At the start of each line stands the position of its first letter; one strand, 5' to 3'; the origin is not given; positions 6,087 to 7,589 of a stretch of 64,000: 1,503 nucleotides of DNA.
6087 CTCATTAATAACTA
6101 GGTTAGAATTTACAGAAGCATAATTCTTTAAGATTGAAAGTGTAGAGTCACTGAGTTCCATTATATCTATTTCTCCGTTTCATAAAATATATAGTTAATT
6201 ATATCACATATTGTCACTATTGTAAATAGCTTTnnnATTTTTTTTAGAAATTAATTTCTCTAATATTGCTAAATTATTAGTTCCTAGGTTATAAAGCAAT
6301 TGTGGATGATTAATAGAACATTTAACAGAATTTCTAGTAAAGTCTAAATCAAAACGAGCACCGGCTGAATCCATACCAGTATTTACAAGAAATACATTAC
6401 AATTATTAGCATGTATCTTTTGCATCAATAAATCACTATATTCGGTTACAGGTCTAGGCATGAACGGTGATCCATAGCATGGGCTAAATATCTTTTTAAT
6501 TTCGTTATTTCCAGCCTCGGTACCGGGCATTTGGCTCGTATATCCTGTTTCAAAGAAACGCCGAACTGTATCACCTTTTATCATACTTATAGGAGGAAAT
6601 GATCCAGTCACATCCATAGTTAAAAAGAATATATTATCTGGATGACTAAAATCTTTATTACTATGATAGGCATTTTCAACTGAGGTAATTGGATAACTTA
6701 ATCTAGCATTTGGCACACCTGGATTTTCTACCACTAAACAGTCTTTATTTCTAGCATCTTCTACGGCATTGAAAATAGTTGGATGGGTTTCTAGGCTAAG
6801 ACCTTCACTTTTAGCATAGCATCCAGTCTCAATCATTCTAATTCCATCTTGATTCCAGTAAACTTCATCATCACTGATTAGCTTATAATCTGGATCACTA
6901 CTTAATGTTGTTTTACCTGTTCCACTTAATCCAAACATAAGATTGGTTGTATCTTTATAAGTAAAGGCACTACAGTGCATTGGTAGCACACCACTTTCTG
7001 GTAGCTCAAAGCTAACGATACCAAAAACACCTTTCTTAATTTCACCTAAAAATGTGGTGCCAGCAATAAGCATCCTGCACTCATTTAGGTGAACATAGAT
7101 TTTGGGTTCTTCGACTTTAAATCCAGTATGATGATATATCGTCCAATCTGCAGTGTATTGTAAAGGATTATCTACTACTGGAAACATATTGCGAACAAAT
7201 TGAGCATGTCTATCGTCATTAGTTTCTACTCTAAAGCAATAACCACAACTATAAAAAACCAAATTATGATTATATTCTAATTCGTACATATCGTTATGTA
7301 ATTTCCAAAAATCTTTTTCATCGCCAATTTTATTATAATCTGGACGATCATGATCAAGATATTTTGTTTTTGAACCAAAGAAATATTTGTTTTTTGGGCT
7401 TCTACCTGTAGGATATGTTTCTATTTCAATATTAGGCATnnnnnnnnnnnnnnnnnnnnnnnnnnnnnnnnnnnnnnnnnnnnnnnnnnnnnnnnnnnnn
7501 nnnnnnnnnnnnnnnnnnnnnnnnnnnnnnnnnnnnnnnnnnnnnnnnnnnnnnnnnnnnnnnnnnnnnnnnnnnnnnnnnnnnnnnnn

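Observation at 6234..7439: ATP-dependent PEP carboxykinase (PckA) homolog inserted into the core replication module between gp45 and gp46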

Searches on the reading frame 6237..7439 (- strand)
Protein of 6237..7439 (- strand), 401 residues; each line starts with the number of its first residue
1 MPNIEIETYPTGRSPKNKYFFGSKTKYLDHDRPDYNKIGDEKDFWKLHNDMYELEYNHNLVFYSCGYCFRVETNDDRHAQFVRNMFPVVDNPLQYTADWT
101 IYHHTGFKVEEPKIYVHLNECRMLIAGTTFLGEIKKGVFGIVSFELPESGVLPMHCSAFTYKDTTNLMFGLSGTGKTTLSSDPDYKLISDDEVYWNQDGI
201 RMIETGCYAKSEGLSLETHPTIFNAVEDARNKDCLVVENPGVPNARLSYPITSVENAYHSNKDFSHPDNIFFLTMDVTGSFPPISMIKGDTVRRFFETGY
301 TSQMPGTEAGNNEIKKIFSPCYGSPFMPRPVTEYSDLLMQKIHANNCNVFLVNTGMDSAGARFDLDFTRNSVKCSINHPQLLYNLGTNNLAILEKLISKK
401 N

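Call 3: search_protein_families(library=pfam, proteins=[window:6237-7439:-], max_evalue=1)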
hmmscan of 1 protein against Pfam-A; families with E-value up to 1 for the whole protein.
window:6237-7439:- (401 aa): 2 families
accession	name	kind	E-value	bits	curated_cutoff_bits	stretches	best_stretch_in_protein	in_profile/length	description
PF01293.25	PEPCK_ATP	-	1.8e-86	291.2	26.5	1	10-374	37-434/465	Phosphoenolpyruvate carboxykinase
PF13671.12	AAA_33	-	0.17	12.6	27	1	167-193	3-33/143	AAA domain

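Call 4: search_protein_families(library=ncbifam, proteins=[window:6237-7439:-], max_evalue=1)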
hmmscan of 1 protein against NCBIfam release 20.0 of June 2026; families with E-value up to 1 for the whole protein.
window:6237-7439:- (401 aa): 6 families
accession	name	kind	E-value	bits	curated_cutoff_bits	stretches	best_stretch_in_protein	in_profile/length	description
NF006820.0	PRK09344.1-2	subfamily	4.3e-84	283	636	1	10-377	54-453/529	phosphoenolpyruvate carboxykinase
TIGR00224.1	pckA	equivalog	8.3e-73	246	590.05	1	11-377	56-457/532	phosphoenolpyruvate carboxykinase (ATP)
NF006819.0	PRK09344.1-1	subfamily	9.9e-72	242.5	745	1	11-377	62-462/538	phosphoenolpyruvate carboxykinase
NF006822.0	PRK09344.1-4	equivalog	3.2e-69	233.9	806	1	11-362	59-442/537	phosphoenolpyruvate carboxykinase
NF006823.0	PRK09344.1-5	equivalog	5.9e-67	226.4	815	1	69-392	109-453/513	phosphoenolpyruvate carboxykinase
NF006821.0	PRK09344.1-3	subfamily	1.5e-54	185.6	369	1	7-356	51-428/525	phosphoenolpyruvate carboxykinase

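Call 5: search_protein_families(library=phrogs, proteins=[window:6237-7439:-], max_evalue=1)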
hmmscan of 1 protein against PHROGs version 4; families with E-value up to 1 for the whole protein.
window:6237-7439:- (401 aa): 0 families

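Call 6: search_solved_structures(query=window:6237-7439:-, max_evalue=0.01, show_alignments=2)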
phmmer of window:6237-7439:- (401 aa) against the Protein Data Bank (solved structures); distinct sequences matched with E-value up to 0.01: 20.
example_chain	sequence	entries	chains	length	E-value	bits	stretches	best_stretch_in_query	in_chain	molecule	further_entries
1ygg_A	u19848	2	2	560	7.9e-57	196.6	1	11-374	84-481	phosphoenolpyruvate carboxykinase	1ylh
6at3_A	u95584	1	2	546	1.3e-55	192.6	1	114-377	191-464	Phosphoenolpyruvate carboxykinase (ATP)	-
1aq2_A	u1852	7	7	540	3.3e-55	191.2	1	114-377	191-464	PHOSPHOENOLPYRUVATE CARBOXYKINASE | Phosphoenolpyruvate carboxykinase [ATP]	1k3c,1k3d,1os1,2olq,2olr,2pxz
11ko_A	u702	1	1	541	3.3e-55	191.2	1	114-377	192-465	Phosphoenolpyruvate carboxykinase (ATP)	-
1ayl_A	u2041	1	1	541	3.3e-55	191.2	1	114-377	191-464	PHOSPHOENOLPYRUVATE CARBOXYKINASE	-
6at4_A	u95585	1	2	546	3.4e-55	191.2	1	114-377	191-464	Phosphoenolpyruvate carboxykinase (ATP)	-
6crt_A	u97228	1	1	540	5.5e-55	190.5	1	114-377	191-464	Phosphoenolpyruvate carboxykinase (ATP)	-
6v2l_A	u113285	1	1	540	8.6e-55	189.9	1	114-377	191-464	Phosphoenolpyruvate carboxykinase (ATP)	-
6com_A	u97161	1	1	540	1.6e-54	188.9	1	114-377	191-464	Phosphoenolpyruvate carboxykinase (ATP)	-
2py7_X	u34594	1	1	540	1.6e-54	188.9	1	114-377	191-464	Phosphoenolpyruvate carboxykinase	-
6asi_A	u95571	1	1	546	2.3e-54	188.5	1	114-377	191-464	Phosphoenolpyruvate carboxykinase (ATP)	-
6at2_A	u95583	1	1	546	2.3e-54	188.5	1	114-377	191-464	Phosphoenolpyruvate carboxykinase (ATP)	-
6v2m_A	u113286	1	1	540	2.4e-54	188.4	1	114-377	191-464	Phosphoenolpyruvate carboxykinase (ATP)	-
1j3b_A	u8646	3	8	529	3e-54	188.1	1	68-377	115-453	ATP-dependent phosphoenolpyruvate carboxykinase | Phosphoenolpyruvate carboxykinase [ATP]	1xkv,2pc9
6asm_A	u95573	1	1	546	2.9e-53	184.8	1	114-377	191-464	Phosphoenolpyruvate carboxykinase (ATP)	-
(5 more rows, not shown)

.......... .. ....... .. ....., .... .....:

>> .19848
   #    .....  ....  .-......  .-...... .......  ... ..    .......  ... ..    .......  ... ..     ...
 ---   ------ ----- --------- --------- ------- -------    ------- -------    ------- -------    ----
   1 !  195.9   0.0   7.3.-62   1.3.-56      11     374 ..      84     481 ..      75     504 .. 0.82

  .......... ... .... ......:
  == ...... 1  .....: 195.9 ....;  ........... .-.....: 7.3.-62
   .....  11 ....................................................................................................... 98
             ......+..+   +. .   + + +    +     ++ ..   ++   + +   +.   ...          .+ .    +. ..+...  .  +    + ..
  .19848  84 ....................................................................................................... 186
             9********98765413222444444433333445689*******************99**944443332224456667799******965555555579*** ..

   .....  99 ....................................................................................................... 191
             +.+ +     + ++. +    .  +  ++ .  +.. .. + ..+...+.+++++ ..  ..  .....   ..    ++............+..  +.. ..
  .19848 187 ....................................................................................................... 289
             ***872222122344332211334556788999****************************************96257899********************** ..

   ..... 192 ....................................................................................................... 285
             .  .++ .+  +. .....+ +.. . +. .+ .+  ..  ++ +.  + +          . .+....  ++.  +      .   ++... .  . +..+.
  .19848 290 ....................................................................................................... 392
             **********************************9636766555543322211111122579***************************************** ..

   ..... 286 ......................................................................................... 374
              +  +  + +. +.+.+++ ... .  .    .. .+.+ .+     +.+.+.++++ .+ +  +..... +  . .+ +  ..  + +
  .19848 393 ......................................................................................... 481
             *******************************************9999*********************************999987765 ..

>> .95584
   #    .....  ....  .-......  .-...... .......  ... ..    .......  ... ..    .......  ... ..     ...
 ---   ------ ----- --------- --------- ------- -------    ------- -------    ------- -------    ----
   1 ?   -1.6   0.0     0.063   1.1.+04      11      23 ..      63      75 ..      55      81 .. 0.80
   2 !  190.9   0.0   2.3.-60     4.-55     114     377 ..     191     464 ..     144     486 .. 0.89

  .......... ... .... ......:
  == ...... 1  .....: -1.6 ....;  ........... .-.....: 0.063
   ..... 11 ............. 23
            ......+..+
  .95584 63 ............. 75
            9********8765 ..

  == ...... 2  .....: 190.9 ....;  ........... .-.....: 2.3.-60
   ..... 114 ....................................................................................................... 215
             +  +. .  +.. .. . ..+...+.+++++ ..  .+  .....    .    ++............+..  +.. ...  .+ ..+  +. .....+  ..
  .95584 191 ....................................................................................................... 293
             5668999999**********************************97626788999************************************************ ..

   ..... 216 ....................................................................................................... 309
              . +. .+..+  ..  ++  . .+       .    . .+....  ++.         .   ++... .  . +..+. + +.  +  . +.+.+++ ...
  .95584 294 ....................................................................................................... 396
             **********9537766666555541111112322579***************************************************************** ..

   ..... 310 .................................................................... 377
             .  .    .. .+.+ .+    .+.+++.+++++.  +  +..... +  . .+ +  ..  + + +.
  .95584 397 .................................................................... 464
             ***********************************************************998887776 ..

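Call 7: search_dna_similar(query=window:6237-7439:-, collection=phages, mode=protein, max_rows=40)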
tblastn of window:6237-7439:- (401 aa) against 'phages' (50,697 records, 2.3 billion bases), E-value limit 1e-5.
Records with a match: 8; places in all: 8; records where one place covers at least 80% of the query: 5.
Best place of each record, by identity: <60% 8.
By first word of the organism name: Salmonella 3; Staphylococcus 2; Escherichia 2; uncultured 1.
By host as written in the record: Homo sapiens 2; Escherichia coli O157:H7 ATCC 43895 2; methicillin-resistant Staphylococcus aureus spa type t127 1; Staphylococcus aureus 1; - 1; Salmonella enterica subsp. enterica serovar Kentucky 1.
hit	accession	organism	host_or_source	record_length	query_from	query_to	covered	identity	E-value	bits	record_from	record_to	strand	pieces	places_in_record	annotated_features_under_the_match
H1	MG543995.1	Staphylococcus phage UPMK_1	methicillin-resistant Staphylococcus ...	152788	11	377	92%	36.8%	1e-61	221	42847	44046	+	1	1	phosphoenolpyruvate carboxykinase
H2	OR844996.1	Staphylococcus phage SA 1306 Kay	Staphylococcus aureus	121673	11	377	92%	36.8%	1e-61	220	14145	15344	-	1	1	record has no annotation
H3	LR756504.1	uncultured phage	metagenomic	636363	11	377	92%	34.5%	3e-52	193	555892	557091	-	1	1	record has no annotation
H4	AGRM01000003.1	Salmonella enterica subsp. houtenae str. ATCC BAA-1581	Homo sapiens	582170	11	377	92%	32.2%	6e-57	207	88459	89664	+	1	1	phosphoenolpyruvate carboxykinase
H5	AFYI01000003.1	Salmonella enterica subsp. enterica serovar Infantis str. ...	Homo sapiens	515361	11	377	92%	32.1%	6e-46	209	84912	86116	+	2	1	phosphoenolpyruvate carboxykinase (x2)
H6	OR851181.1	Salmonella phage S.Kent 1-2-1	Salmonella enterica subsp. enterica ...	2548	11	313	76%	32.4%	9e-42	162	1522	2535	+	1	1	record has no annotation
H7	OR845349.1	Escherichia phage ECO95 1-6-1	Escherichia coli O157:H7 ATCC 43895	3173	175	377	51%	35.8%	1e-35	144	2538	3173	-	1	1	record has no annotation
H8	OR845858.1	Escherichia phage ECO95 1-6-1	Escherichia coli O157:H7 ATCC 43895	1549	11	180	42%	29.8%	2e-12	74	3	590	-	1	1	record has no annotation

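Call 9: find_homologous_proteins(query=window:6237-7439:-, max_evalue=0.00001)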
Query window:6237-7439:- (401 aa): 8000 proteins with E <= 0.00001 among 8000 candidates; the best 120 are listed.
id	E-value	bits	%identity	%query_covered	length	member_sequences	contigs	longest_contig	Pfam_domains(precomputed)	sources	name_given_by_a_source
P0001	6.8e-264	893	95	100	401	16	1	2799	PF01293.26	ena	-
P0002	2.3e-212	724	78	99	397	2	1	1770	PF01293.26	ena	-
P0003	2.8e-212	723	78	99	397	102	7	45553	PF01293.26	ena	-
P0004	1.4e-205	701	75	100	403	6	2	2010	PF01293.26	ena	-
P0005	4.1e-205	700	76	99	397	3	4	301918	PF01293.26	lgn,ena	-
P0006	2.8e-204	697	76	99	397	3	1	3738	PF01293.26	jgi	jgi:phosphoenolpyruvate carboxykinase (ATP)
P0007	2.6e-203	694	75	100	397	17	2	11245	PF01293.26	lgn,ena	-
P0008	3.0e-200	684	75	100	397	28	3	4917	PF01293.26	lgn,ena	-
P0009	2.0e-197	675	76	96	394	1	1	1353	PF01293.26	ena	-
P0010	2.6e-197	674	74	99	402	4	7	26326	PF01293.26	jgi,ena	-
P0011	1.6e-196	672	74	99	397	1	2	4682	PF01293.26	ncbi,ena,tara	tara:strand:+ start:153 stop:1346 length:1194 start_codon:yes stop_codon:yes gene_type:complete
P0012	2.5e-196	671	78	93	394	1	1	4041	PF01293.26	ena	-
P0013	8.9e-196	669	77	93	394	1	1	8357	PF01293.26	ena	-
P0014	1.4e-195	668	73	99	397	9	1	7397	PF01293.26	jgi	-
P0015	3.5e-195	667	77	93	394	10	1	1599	PF01293.26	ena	-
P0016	9.9e-195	666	73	99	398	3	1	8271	PF01293.26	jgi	-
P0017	9.6e-194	662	72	100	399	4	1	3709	PF01293.26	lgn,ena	-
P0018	7.0e-193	660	73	99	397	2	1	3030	PF01293.26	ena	-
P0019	1.0e-192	659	73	99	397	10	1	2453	PF01293.26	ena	-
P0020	1.8e-192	658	76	93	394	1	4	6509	PF01293.26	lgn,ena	-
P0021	3.2e-192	657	76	94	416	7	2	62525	PF01293.26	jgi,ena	-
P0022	1.4e-191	655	72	99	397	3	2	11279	PF01293.26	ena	-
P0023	1.5e-191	655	75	93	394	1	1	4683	PF01293.26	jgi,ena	-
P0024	3.1e-191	654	75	93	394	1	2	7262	PF01293.26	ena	-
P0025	3.7e-191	654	75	93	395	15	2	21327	PF01293.26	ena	-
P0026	3.7e-191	654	74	96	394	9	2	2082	PF01293.26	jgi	jgi:phosphoenolpyruvate carboxykinase (ATP)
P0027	4.4e-191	654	75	93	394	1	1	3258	PF01293.26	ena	-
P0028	4.4e-191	654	73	96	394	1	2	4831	PF01293.26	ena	-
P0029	6.8e-191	653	73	99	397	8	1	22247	PF01293.26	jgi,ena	-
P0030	8.0e-191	653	75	94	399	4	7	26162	PF01293.26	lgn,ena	-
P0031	1.3e-190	652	75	93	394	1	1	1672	PF01293.26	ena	-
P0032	1.6e-190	652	75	93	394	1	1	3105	PF01293.26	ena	-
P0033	1.7e-190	652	75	93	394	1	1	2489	PF01293.26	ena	-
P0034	1.7e-190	652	75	93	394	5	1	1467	PF01293.26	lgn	-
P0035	2.1e-190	651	77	91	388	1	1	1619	PF01293.26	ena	-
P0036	2.2e-190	651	75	93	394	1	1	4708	PF01293.26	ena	-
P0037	3.7e-190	651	75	94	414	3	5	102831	PF01293.26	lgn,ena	-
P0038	5.9e-190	650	75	93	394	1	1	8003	PF01293.26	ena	-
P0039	8.3e-190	649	75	93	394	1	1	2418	PF01293.26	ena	-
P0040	1.7e-189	648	72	96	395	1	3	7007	PF01293.26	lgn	-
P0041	2.6e-189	648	75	93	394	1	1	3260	PF01293.26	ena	-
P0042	3.8e-189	647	73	96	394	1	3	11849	PF01293.26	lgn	-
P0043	1.6e-188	645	75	93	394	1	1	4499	PF01293.26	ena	-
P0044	1.6e-188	645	71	99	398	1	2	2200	PF01293.26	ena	-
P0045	1.9e-188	645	73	94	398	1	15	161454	PF01293.26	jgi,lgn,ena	-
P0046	2.0e-188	645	75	93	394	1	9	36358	PF01293.26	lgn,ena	-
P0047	2.2e-188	645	72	99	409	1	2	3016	PF01293.26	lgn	-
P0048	3.2e-188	644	71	99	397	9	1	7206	PF01293.26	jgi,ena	-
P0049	3.2e-188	644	72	99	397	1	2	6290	PF01293.26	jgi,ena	-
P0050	3.3e-188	644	72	99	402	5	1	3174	PF01293.26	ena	-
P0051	3.4e-188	644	71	99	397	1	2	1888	PF01293.26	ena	-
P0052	3.6e-188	644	74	93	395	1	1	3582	PF01293.26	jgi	-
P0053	5.0e-188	644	72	96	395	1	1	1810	PF01293.26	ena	-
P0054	5.2e-188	644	73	94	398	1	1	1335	PF01293.26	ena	-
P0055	2.1e-187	642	73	94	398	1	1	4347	PF01293.26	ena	-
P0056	3.2e-187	641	73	93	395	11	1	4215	PF01293.26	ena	-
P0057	3.5e-187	641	74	93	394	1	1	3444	PF01293.26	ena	-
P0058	4.8e-187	640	73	94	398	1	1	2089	PF01293.26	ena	-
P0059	1.5e-186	639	72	99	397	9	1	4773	PF01293.26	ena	-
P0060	2.8e-186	638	69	99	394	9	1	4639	PF01293.26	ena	-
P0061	3.0e-186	638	70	99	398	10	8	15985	PF01293.26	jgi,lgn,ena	-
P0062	8.8e-186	636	71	99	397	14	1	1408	PF01293.26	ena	-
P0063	1.6e-185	635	68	100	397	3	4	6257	PF01293.26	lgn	-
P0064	3.7e-185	634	69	99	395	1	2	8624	PF01293.26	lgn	-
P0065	4.1e-185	634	72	96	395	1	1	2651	PF01293.26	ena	-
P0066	5.7e-185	634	69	99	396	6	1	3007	PF01293.26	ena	-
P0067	6.4e-185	633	73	93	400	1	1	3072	PF01293.26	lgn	-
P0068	7.4e-185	633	73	93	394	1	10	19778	PF01293.26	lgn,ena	-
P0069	7.6e-185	633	73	93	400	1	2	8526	PF01293.26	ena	-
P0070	8.3e-185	633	73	93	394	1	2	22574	PF01293.26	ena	-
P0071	8.4e-185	633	73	93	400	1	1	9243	PF01293.26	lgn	-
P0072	8.8e-185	633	73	93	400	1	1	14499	PF01293.26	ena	-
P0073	9.6e-185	633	73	93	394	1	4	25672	PF01293.26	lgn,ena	-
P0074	1.7e-184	632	71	99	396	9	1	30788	PF01293.26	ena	-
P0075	6.4e-184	630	71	99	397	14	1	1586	PF01293.26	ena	-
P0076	1.2e-183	629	70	99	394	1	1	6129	PF01293.26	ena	-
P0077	1.9e-183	629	68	99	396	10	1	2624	PF01293.26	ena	-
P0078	6.9e-183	627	70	99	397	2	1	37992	PF01293.26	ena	-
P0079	7.1e-183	627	70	99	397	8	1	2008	PF01293.26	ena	-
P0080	1.1e-182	626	73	94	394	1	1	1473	PF01293.26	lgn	-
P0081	1.7e-182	625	70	99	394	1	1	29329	PF01293.26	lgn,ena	-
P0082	1.7e-182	625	69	99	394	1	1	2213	PF01293.26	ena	-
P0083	1.9e-182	625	69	99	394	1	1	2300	PF01293.26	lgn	-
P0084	2.3e-182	625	70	99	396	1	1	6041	PF01293.26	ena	-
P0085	2.5e-182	625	70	99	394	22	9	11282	PF01293.26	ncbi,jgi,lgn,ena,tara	tara:strand:+ start:194 stop:1378 length:1185 start_codon:yes stop_codon:yes gene_type:complete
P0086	2.9e-182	625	70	99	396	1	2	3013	PF01293.26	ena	-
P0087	3.1e-182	625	69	99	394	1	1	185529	PF01293.26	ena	-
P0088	5.0e-182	624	74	92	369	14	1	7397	PF01293.26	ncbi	-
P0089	5.4e-182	624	69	99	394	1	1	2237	PF01293.26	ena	-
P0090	1.2e-181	623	72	94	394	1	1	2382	PF01293.26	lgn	-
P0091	1.6e-181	622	69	99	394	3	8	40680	PF01293.26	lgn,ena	-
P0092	2.0e-181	622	74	93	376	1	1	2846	PF01293.26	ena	-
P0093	3.2e-181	621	70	99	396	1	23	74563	PF01293.26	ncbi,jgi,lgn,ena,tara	tara:strand:- start:1050 stop:2240 length:1191 start_codon:yes stop_codon:yes gene_type:complete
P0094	5.3e-181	620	69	99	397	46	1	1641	PF01293.26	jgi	jgi:phosphoenolpyruvate carboxykinase (ATP)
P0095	8.8e-181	620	72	94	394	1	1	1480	PF01293.26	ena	-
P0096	2.4e-180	618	70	99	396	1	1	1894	PF01293.26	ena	-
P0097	3.3e-180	618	69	99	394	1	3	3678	PF01293.26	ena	-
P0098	3.5e-180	618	68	99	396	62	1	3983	PF01293.26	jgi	jgi:phosphoenolpyruvate carboxykinase (ATP)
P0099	4.8e-180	617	71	94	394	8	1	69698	PF01293.26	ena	-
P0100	4.9e-180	617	69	99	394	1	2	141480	PF01293.26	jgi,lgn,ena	-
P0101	7.4e-180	617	70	100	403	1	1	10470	PF01293.26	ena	-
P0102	1.3e-179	616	68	99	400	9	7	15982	PF01293.26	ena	-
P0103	3.1e-179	615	72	94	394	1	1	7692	PF01293.26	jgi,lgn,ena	-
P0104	6.8e-179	613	69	100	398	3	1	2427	PF01293.26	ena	-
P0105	2.5e-178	612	68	99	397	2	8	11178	PF01293.26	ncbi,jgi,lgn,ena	-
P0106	3.1e-178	611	69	100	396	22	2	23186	PF01293.26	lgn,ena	-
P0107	4.4e-178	611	70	94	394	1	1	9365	PF01293.26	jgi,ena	-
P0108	4.8e-178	611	73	92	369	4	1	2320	PF01293.26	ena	-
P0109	1.3e-177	609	70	100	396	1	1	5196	PF01293.26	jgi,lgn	jgi:phosphoenolpyruvate carboxykinase (ATP)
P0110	1.5e-177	609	70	100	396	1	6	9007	PF01293.26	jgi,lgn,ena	-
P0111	1.6e-177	609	70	100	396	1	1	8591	PF01293.26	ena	-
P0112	1.7e-177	609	68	100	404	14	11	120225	PF01293.26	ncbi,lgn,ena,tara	tara:strand:- start:4761 stop:5975 length:1215 start_codon:yes stop_codon:yes gene_type:complete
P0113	1.8e-177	609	67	100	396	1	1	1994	PF01293.26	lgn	-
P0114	3.4e-177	608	69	100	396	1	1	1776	PF01293.26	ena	-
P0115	4.3e-177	608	69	100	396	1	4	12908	PF01293.26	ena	-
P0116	5.4e-177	607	70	94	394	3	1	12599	PF01293.26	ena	-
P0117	5.6e-177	607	71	94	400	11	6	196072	PF01293.26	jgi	jgi:phosphoenolpyruvate carboxykinase (ATP)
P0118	5.6e-177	607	69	94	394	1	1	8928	PF01293.26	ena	-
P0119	6.2e-177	607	69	100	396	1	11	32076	PF01293.26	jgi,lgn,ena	jgi:phosphoenolpyruvate carboxykinase (ATP)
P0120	6.4e-177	607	69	100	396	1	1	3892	PF01293.26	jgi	-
